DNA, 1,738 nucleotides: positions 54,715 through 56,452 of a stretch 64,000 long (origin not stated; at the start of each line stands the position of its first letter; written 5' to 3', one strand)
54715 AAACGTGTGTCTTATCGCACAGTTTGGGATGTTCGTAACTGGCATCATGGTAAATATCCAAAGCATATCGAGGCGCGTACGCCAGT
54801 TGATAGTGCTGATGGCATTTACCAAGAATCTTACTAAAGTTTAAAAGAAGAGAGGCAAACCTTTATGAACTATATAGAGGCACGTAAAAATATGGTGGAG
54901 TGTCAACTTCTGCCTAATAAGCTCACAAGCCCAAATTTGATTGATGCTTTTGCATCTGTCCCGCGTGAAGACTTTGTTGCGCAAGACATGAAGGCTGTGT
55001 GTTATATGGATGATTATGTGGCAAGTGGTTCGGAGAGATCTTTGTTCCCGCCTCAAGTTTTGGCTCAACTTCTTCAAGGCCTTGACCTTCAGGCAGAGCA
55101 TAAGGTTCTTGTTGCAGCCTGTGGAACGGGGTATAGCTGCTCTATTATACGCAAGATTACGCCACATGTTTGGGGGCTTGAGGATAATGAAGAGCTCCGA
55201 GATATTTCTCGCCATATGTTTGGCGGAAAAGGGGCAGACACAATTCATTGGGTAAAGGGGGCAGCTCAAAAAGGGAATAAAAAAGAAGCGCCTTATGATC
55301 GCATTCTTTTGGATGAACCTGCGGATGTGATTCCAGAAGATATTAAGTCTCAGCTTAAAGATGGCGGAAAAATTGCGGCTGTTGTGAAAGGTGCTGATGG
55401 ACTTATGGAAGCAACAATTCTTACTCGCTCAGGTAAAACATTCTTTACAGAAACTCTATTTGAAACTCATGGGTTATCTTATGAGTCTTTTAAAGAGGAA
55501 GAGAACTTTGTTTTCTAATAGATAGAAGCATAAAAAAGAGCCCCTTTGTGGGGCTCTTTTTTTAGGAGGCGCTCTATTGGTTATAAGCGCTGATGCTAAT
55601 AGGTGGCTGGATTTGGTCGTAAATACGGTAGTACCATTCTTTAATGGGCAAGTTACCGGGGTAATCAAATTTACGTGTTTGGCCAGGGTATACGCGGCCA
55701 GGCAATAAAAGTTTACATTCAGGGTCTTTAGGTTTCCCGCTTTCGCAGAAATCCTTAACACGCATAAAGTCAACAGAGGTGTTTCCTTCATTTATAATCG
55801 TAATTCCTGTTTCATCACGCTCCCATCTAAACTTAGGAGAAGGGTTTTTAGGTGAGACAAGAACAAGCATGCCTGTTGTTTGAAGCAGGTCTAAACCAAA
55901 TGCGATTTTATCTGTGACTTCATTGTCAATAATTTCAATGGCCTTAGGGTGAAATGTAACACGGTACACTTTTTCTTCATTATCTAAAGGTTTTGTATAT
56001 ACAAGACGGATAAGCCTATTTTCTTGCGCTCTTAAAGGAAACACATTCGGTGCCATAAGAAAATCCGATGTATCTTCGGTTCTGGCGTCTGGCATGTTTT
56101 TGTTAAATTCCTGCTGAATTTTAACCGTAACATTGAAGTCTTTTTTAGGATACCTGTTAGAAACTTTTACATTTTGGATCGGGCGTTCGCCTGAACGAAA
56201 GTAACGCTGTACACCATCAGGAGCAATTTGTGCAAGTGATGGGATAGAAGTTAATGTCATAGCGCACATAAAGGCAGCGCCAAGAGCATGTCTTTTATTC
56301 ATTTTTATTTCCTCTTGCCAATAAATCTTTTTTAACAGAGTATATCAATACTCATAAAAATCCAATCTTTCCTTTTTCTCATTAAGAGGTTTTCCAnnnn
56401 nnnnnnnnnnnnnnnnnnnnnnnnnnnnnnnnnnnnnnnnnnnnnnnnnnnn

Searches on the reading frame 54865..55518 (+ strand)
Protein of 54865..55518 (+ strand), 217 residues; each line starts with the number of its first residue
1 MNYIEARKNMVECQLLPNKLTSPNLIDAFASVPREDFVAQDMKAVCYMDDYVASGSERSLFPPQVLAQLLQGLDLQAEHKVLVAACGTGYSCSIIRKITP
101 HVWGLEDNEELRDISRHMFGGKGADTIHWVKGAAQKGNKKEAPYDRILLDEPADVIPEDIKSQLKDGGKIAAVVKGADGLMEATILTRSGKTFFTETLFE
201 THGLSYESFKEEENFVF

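Call 4: search_protein_families(library=pfam, proteins=[window:54865-55518:+], max_evalue=0.01)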
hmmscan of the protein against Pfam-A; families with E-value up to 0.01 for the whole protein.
window:54865-55518:+ (217 aa): 2 families
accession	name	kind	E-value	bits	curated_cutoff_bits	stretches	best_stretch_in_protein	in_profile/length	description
PF01135.25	PCMT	-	3.5e-25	89.4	20.3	1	13-175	8-174/210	Protein-L-isoaspartate(D-aspartate) O-methyltransferase (PCMT)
PF13649.12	Methyltransf_25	-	0.00069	20.7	27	1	81-157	1-78/97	Methyltransferase domain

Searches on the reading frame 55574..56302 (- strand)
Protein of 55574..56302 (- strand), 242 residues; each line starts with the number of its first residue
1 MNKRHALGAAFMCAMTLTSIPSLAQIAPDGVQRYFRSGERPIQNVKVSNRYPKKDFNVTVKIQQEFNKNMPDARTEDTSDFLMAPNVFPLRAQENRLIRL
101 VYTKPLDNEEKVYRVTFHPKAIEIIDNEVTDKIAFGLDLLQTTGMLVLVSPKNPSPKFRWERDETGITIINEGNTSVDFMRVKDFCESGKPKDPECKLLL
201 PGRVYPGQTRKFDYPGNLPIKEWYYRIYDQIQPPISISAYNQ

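Call 4: search_protein_families(library=pfam, proteins=[window:55574-56302:-], max_evalue=0.01)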
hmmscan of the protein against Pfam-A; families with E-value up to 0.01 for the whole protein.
window:55574-56302:- (242 aa): 1 family
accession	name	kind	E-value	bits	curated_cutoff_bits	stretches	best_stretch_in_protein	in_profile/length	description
PF00345.26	PapD_N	-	5.7e-07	30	23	1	41-118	16-93/126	Pili and flagellar-assembly chaperone, PapD N-terminal domain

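Call 5: search_protein_families(library=padloc, proteins=[window:55574-56302:-], max_evalue=0.01)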
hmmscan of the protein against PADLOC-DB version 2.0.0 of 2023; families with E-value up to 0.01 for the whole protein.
window:55574-56302:- (242 aa): 0 families

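Call 6: search_protein_families(library=ncbifam, proteins=[window:55574-56302:-], max_evalue=0.01)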
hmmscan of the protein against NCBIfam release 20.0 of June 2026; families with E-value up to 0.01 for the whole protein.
window:55574-56302:- (242 aa): 1 family
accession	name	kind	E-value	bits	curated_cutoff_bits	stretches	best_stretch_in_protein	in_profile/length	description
NF011836.1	PRK15308.1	equivalog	0.0021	17.7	500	1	68-184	73-183/236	fimbrial chaperone TcfA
